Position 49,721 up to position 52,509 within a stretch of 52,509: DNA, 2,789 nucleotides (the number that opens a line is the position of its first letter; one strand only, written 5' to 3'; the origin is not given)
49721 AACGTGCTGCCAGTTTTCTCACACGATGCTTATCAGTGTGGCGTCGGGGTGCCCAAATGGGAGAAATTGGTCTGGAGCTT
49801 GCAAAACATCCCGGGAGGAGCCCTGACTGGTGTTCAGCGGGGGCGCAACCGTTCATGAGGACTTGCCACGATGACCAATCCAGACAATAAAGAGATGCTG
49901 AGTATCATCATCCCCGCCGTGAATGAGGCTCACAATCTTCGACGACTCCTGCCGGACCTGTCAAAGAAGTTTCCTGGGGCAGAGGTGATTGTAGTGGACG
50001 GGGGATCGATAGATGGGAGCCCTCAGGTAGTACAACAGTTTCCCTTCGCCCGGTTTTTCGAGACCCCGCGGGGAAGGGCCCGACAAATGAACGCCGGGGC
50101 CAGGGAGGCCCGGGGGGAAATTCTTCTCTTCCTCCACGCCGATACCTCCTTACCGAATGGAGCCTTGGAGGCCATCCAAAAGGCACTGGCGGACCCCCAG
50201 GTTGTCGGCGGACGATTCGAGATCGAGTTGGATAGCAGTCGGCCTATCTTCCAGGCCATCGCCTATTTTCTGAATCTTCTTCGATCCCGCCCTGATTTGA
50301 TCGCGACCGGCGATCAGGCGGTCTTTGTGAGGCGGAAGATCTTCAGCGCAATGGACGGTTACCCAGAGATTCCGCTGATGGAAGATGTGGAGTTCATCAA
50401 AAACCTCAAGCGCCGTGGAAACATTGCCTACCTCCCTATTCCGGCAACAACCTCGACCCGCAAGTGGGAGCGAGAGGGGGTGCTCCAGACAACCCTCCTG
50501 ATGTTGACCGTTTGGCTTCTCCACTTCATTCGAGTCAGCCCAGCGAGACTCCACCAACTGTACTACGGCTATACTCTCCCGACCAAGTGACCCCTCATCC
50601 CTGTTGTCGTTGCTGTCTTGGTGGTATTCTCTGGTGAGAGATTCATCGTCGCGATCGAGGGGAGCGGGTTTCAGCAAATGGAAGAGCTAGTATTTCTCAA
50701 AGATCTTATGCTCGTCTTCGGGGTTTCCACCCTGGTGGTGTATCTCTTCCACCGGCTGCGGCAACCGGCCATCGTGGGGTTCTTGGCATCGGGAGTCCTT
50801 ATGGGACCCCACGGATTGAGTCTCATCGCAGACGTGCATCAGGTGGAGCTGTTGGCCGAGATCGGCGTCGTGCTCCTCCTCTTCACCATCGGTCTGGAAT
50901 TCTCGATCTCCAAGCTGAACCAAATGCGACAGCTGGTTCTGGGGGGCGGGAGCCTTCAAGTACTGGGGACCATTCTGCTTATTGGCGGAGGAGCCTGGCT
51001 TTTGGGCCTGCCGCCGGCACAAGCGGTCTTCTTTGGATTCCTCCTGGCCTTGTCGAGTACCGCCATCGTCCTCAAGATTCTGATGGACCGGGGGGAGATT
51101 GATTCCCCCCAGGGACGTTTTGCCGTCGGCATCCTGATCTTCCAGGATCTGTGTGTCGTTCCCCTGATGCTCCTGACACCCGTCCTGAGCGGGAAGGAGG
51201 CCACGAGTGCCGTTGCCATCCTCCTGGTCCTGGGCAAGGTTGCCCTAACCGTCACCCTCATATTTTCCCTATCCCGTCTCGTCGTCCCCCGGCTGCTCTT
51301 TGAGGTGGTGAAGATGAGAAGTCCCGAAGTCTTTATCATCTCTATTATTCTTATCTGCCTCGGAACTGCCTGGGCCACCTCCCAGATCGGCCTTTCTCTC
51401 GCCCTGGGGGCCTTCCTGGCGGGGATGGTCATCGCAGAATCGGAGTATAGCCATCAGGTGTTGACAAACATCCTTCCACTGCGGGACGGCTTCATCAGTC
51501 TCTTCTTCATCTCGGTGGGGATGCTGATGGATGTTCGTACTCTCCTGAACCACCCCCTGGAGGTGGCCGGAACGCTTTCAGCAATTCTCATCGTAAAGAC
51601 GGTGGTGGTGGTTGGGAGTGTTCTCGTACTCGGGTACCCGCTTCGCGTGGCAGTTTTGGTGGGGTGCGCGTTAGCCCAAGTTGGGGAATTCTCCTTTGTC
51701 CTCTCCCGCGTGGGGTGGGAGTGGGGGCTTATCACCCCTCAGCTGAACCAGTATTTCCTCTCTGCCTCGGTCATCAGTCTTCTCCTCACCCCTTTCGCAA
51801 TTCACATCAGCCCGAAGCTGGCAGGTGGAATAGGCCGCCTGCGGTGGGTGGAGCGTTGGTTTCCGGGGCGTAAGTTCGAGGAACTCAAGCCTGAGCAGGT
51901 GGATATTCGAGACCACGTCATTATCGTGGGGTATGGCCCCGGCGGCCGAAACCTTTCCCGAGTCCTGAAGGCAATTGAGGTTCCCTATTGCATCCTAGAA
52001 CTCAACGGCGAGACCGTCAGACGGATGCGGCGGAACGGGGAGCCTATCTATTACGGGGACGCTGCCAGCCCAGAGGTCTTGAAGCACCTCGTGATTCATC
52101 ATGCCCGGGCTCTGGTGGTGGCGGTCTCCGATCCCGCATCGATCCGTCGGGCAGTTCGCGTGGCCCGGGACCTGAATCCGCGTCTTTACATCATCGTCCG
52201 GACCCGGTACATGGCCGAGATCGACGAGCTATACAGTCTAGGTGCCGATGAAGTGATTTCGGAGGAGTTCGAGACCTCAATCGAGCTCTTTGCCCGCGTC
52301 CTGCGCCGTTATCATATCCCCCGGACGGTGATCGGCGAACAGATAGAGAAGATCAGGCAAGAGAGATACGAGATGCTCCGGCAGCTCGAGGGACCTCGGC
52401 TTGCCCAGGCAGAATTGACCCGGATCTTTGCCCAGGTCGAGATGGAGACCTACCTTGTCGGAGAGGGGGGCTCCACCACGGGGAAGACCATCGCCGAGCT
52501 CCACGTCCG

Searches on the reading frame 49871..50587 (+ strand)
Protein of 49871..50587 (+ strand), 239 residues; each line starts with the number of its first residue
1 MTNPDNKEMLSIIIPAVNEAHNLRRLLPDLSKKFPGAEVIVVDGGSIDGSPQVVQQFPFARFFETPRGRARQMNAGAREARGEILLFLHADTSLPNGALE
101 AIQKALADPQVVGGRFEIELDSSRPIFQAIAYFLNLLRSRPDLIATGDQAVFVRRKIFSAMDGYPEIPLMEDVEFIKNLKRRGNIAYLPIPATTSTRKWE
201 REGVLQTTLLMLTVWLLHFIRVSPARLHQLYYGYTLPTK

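Call 58: search_protein_families(library=pfam, proteins=[window:49871-50587:+], max_evalue=0.01)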
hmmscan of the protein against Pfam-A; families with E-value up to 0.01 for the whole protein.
window:49871-50587:+ (239 aa): 3 families
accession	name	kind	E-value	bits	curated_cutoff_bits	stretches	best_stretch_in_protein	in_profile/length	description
PF00535.33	Glycos_transf_2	-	3.4e-22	79.6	23.3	1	11-131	1-130/168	Glycosyl transferase family 2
PF13641.12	Glyco_tranf_2_3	-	1.1e-05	26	27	1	10-196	3-212/230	Glycosyltransferase like family 2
PF10111.15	Glyco_tranf_2_2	-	0.00013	22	27.3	1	11-104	1-104/276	Glycosyltransferase like family 2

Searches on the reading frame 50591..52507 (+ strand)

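Call 58: search_protein_families(library=pfam, proteins=[window:50591-52507:+], max_evalue=0.01)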
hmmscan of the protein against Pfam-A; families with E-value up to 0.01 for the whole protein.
window:50591-52507:+ (639 aa): 2 families
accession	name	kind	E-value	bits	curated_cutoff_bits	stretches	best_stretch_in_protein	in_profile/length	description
PF00999.27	Na_H_Exchanger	-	2.7e-62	211.2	26.2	1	45-404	2-369/375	Sodium/hydrogen exchanger, transmembrane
PF02254.24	TrkA_N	-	2e-23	83.4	23.8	1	443-557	1-115/116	TrkA-N domain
